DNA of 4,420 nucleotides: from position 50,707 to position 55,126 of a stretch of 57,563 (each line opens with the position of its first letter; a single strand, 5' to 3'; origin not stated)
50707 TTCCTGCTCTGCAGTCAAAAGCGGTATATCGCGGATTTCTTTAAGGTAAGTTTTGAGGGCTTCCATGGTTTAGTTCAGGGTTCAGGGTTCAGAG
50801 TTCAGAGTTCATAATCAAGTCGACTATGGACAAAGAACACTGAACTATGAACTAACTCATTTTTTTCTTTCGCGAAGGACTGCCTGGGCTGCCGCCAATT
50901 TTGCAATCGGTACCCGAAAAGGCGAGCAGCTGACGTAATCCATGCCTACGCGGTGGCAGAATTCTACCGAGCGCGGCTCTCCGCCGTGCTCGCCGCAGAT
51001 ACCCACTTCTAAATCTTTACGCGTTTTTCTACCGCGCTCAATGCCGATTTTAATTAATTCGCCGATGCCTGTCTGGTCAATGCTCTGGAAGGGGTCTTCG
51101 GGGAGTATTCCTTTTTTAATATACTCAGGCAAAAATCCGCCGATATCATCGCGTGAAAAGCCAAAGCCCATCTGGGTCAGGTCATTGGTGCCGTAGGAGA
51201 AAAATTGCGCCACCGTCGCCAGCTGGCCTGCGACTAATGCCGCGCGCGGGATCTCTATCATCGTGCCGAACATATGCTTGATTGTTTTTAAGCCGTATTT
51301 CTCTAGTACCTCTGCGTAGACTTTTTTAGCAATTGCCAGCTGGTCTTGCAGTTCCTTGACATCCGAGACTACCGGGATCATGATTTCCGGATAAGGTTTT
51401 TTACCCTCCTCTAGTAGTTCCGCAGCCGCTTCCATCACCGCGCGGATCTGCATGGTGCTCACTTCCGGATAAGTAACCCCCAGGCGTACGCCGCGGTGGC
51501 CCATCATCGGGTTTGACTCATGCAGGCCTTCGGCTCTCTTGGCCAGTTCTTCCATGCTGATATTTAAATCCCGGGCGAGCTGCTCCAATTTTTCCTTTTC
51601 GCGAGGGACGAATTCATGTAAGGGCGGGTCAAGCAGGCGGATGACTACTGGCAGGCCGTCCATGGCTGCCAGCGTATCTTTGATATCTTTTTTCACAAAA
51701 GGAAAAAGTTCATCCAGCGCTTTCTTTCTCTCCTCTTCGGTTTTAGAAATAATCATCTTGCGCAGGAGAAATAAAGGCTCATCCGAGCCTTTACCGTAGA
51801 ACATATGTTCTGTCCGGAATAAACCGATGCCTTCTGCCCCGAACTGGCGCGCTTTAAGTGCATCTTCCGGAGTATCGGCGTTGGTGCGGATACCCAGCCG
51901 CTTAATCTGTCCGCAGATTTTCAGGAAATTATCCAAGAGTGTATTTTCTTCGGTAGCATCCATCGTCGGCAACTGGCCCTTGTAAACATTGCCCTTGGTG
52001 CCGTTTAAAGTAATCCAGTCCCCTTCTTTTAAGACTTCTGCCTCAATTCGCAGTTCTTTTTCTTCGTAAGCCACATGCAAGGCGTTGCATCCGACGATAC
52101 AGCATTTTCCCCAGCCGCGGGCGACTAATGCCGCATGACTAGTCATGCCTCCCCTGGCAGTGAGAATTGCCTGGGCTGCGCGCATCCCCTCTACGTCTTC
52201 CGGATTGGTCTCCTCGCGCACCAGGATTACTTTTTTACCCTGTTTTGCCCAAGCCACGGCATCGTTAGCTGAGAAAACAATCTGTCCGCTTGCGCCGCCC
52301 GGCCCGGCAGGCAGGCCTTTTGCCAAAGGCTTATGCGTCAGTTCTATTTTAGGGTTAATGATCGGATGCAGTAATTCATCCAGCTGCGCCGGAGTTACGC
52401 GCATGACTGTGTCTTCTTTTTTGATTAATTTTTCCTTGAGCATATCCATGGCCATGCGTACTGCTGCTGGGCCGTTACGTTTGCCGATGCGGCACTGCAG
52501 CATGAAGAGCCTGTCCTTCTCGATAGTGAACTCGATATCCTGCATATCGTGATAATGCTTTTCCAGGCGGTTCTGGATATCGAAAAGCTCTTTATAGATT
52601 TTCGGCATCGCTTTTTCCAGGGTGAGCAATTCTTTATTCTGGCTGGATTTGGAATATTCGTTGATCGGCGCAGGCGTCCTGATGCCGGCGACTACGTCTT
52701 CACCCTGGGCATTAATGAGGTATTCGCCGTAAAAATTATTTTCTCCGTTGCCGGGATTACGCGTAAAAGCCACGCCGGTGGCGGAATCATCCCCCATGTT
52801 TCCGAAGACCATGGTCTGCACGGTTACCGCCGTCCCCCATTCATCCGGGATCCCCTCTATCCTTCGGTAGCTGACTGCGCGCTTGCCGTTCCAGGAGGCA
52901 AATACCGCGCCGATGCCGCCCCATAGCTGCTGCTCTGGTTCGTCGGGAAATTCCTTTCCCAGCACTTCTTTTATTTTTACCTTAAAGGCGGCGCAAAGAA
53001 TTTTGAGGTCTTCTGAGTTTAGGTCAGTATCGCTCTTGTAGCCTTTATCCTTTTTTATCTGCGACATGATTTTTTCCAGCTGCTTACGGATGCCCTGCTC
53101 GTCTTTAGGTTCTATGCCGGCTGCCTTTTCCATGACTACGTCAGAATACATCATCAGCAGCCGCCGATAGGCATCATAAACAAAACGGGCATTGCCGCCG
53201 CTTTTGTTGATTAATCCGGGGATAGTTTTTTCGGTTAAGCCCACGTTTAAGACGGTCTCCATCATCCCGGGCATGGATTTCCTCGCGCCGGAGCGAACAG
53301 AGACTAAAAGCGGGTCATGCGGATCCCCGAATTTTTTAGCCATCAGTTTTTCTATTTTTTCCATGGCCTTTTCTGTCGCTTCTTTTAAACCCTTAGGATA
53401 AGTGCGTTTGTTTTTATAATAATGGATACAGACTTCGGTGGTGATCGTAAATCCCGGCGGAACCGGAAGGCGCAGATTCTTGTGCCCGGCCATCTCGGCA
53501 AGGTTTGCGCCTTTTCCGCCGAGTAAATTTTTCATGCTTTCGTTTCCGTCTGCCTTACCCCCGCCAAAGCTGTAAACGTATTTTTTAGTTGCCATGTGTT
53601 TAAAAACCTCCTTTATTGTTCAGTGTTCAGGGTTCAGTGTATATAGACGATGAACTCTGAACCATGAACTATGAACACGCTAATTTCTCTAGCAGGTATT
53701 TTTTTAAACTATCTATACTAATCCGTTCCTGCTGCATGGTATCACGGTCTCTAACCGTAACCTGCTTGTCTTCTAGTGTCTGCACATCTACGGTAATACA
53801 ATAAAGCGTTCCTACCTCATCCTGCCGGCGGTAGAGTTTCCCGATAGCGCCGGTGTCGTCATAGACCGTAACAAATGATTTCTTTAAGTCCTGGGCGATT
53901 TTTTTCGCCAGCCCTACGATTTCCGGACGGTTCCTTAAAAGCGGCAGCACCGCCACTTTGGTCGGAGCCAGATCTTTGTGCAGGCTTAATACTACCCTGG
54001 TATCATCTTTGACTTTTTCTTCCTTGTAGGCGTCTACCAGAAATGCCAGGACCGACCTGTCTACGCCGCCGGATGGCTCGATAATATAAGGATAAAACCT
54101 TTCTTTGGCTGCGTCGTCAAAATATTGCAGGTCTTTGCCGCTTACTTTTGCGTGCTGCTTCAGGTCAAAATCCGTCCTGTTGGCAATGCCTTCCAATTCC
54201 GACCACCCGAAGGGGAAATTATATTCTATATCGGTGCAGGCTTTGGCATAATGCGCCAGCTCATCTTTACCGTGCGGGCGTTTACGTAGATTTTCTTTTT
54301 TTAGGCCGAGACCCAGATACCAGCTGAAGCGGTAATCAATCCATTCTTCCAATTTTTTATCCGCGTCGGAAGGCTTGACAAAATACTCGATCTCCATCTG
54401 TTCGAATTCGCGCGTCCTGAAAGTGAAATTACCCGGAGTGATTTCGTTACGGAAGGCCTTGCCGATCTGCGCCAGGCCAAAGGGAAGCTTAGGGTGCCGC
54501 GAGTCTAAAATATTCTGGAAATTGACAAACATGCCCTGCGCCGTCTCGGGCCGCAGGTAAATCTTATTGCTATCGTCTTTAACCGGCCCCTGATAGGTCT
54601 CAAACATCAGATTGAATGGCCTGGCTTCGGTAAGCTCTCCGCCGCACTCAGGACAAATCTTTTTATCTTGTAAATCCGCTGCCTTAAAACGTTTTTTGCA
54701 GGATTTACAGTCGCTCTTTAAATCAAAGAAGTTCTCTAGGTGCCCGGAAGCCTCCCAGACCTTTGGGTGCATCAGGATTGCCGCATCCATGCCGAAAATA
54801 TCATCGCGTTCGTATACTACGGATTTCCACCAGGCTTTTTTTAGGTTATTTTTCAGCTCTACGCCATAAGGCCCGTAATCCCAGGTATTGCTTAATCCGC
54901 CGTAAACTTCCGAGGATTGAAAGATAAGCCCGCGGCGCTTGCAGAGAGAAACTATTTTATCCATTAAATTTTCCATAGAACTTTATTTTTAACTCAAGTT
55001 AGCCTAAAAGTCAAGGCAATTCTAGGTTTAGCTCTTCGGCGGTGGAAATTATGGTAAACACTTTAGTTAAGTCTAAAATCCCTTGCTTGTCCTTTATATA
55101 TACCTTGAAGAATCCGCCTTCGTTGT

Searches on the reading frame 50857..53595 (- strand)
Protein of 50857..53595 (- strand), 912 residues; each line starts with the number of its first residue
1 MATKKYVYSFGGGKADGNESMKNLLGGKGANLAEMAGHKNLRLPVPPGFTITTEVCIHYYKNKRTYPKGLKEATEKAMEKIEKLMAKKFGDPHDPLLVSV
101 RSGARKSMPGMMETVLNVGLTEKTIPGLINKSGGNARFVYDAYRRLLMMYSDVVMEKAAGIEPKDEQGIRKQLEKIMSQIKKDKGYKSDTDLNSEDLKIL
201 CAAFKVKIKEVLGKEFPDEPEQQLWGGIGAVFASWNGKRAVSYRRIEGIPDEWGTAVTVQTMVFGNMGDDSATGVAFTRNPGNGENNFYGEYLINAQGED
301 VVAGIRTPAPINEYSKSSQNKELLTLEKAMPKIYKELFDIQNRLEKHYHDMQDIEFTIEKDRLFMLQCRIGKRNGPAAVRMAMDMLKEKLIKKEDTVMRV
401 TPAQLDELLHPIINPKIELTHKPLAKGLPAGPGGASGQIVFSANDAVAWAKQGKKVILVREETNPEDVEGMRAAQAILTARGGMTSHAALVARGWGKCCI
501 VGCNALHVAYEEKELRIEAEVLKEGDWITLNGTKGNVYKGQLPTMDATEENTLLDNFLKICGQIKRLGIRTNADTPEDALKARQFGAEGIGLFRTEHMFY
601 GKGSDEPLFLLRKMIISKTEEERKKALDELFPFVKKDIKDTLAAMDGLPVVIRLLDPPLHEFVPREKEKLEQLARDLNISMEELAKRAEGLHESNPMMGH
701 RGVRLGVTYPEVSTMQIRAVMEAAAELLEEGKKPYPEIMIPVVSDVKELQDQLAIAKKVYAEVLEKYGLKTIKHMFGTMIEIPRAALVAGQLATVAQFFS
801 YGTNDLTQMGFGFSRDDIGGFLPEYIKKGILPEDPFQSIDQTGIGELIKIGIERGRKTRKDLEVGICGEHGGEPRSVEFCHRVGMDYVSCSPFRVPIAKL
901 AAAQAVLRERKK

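Call 18: search_protein_families(library=pfam, proteins=[window:50857-53595:-], max_evalue=0.0001)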
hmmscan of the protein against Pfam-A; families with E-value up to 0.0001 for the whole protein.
window:50857-53595:- (912 aa): 3 families
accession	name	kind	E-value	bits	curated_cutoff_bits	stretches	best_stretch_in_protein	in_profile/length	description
PF02896.24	PEP-utilizers_C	-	2.2e-73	247.4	22.8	1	554-905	7-291/293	PEP-utilising enzyme, PEP-binding domain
PF01326.24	PPDK_N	-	9.3e-57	193.2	27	3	71-312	78-221/328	Pyruvate phosphate dikinase, AMP/ATP-binding domain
PF00391.29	PEP-utilizers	-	3.6e-24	84.6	23.1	1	454-535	3-72/72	PEP-utilising enzyme, mobile domain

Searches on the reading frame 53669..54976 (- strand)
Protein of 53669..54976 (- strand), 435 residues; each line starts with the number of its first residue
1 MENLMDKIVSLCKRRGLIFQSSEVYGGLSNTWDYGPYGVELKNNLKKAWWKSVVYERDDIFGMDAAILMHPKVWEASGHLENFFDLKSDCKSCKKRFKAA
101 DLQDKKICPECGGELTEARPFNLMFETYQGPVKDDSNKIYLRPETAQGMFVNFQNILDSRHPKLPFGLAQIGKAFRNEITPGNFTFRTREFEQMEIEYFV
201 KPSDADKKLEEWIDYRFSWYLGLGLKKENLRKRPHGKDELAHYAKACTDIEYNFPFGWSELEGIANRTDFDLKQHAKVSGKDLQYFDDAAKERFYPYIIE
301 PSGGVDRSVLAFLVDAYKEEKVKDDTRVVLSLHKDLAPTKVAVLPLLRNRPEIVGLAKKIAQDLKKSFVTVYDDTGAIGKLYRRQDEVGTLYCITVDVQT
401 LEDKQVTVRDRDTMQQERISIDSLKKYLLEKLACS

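Call 18: search_protein_families(library=pfam, proteins=[window:53669-54976:-], max_evalue=0.0001)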
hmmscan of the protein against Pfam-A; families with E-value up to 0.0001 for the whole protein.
window:53669-54976:- (435 aa): 2 families
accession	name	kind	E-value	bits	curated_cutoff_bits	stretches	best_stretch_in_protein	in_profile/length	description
PF03129.25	HGTP_anticodon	-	1.1e-21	77.2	21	1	340-430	1-93/94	Anticodon binding domain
PF00587.30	tRNA-synt_2b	-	2.7e-12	47.6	29.3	1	133-311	4-174/179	tRNA synthetase class II core domain (G, H, P, S and T)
